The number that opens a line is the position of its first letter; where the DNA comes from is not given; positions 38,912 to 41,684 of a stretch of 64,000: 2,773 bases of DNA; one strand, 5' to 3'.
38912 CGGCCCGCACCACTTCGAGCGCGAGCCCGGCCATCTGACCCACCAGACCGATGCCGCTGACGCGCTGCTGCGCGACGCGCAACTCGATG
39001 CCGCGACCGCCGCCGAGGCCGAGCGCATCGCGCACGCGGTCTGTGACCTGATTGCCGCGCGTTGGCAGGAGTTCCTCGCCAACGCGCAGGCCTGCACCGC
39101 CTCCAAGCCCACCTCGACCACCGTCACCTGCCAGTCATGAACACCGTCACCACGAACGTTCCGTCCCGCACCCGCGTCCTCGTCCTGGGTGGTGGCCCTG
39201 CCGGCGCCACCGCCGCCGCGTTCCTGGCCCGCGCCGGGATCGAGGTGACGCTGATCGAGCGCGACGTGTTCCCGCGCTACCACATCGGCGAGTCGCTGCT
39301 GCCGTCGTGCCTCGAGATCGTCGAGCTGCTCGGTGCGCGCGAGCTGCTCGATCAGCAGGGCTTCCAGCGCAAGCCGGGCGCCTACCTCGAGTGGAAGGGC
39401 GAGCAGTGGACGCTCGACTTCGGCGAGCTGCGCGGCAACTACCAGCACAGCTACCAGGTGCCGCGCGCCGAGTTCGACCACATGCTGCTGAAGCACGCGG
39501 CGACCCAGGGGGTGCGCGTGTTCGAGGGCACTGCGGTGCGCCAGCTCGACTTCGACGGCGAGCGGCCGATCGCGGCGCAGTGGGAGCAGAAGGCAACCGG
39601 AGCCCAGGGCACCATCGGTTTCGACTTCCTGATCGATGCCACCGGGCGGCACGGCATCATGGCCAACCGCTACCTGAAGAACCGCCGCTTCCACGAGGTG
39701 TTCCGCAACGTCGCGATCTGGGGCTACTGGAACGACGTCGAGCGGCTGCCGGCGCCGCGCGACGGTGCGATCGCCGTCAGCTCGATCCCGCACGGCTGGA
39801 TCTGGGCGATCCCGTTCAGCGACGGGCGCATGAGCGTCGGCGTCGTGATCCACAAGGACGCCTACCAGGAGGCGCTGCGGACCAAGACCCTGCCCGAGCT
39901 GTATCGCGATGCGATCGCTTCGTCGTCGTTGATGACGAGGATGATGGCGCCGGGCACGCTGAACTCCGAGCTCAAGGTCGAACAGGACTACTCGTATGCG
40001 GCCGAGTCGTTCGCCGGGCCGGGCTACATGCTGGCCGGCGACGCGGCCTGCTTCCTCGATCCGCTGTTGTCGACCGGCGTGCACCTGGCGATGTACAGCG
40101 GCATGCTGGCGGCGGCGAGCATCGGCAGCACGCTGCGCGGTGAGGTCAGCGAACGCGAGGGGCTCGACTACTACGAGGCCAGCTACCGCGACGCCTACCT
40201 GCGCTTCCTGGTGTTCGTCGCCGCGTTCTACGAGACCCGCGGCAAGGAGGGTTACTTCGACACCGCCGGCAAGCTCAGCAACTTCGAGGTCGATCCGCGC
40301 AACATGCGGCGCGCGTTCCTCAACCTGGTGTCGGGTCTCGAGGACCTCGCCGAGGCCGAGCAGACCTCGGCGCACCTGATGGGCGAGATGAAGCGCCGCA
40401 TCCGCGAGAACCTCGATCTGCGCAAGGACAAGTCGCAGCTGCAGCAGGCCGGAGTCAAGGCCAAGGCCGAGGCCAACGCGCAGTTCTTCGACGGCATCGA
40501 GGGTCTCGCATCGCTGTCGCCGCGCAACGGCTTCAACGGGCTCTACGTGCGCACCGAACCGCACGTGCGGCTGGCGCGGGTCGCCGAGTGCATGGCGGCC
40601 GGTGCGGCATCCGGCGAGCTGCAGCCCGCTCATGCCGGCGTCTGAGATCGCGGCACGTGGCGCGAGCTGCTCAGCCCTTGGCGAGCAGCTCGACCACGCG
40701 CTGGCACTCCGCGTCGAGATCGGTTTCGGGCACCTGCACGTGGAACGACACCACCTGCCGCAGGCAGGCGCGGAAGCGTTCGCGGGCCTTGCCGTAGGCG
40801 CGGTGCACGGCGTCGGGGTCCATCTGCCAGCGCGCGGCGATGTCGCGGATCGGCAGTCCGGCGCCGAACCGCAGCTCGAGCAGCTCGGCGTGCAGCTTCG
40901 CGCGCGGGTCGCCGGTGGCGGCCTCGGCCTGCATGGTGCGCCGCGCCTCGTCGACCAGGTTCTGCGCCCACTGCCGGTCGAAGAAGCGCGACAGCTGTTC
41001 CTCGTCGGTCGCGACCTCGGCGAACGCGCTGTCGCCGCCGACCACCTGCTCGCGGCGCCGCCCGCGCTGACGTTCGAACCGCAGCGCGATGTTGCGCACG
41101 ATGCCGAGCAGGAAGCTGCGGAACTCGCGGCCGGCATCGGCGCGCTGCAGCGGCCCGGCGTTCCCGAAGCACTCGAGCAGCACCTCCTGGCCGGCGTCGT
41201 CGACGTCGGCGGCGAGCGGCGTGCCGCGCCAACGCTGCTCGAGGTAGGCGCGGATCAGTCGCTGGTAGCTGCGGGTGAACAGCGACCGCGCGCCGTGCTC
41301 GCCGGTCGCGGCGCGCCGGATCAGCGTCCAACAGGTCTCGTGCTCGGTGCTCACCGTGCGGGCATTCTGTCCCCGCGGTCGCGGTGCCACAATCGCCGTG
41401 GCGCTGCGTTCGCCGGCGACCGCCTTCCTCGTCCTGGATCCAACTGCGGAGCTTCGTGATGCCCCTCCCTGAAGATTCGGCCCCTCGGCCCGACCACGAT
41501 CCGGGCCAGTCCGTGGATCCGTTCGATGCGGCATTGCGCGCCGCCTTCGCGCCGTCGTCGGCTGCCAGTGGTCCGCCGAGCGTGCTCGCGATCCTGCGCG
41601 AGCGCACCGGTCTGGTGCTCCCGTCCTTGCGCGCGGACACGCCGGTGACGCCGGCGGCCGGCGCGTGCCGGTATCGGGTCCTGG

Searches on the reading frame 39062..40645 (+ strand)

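Call 13: search_protein_families(library=ncbifam, proteins=[window:39062-40645:+], max_evalue=0.00001)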
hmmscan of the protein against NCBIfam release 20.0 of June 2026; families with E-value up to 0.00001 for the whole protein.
window:39062-40645:+ (527 aa): 32 families (the best 25 are shown)
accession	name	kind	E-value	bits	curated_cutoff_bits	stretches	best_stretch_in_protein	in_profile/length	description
NF033113.0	halo_ClmS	equivalog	3.4e-81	273.5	900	1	36-392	2-359/570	chloramphenicol-biosynthetic FADH2-dependent halogenase CmlS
NF049967.1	QhpG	equivalog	2.6e-60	204.5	240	1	39-392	1-324/423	flavin-dependent monooxygenase QhpG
TIGR02032.1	GG-red-SF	subfamily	2.2e-36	126.1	158.8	1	39-353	3-296/297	geranylgeranyl reductase family protein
NF038171.1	maturase_LodB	equivalog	5.7e-36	124.4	400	1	39-392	2-347/361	lysine-epsilon-oxidase maturase LodB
NF038174.1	maturase_GoxB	equivalog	2.1e-30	106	400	1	38-391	2-344/358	glycine oxidase maturase GoxB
NF004833.1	PRK06185.1-1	subfamily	7.8e-22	77.6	488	1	36-361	2-322/403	FAD-dependent oxidoreductase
NF045655.1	MkRedMenJ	equivalog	1e-20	74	700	1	35-357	3-318/406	menaquinone reductase MenJ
NF004834.1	PRK06185.1-3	subfamily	3e-18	65.8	500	1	35-368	6-333/420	FAD-dependent oxidoreductase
NF004835.0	PRK06185.1-4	equivalog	6.4e-18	64.7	601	1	35-366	9-334/411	FAD-dependent oxidoreductase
TIGR02023.1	BchP-ChlP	subfamily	1.8e-15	56.8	343.3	1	38-201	2-158/388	geranylgeranyl diphosphate reductase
NF041080.1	DGGGPL_reductase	equivalog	3e-13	49.4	580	1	39-378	4-335/447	digeranylgeranylglycerophospholipid reductase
NF041160.1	DGGPL_Thplmales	equivalog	4.2e-12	45.7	780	0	38-154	5-119/396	digeranylgeranylglycerophospholipid reductase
NF006091.0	PRK08243.1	subfamily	5.6e-12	45.1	351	1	36-345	2-304/393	4-hydroxybenzoate 3-monooxygenase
NF005720.0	PRK07538.1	subfamily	7.6e-12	44.9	400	1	37-201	3-170/418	hypothetical protein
NF006092.0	PRK08244.1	equivalog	3.1e-11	42.6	644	1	37-281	3-237/494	monooxygenase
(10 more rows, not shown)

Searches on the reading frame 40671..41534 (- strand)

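Call 13: search_protein_families(library=ncbifam, proteins=[window:40671-41534:-], max_evalue=0.00001)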
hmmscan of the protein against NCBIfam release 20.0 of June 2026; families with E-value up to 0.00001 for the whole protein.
window:40671-41534:- (287 aa): 2 families
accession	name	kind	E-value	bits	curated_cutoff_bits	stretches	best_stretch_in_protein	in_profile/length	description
TIGR02989.1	Sig-70_gvs1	subfamily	2.2e-12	47.2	124.55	1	88-258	8-158/158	RNA polymerase sigma-70 factor, Rhodopirellula/Verrucomicrobium family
TIGR02937.1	sigma70-ECF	superfamily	1.3e-10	41.2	42.9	1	83-257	3-164/165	sigma-70 family RNA polymerase sigma factor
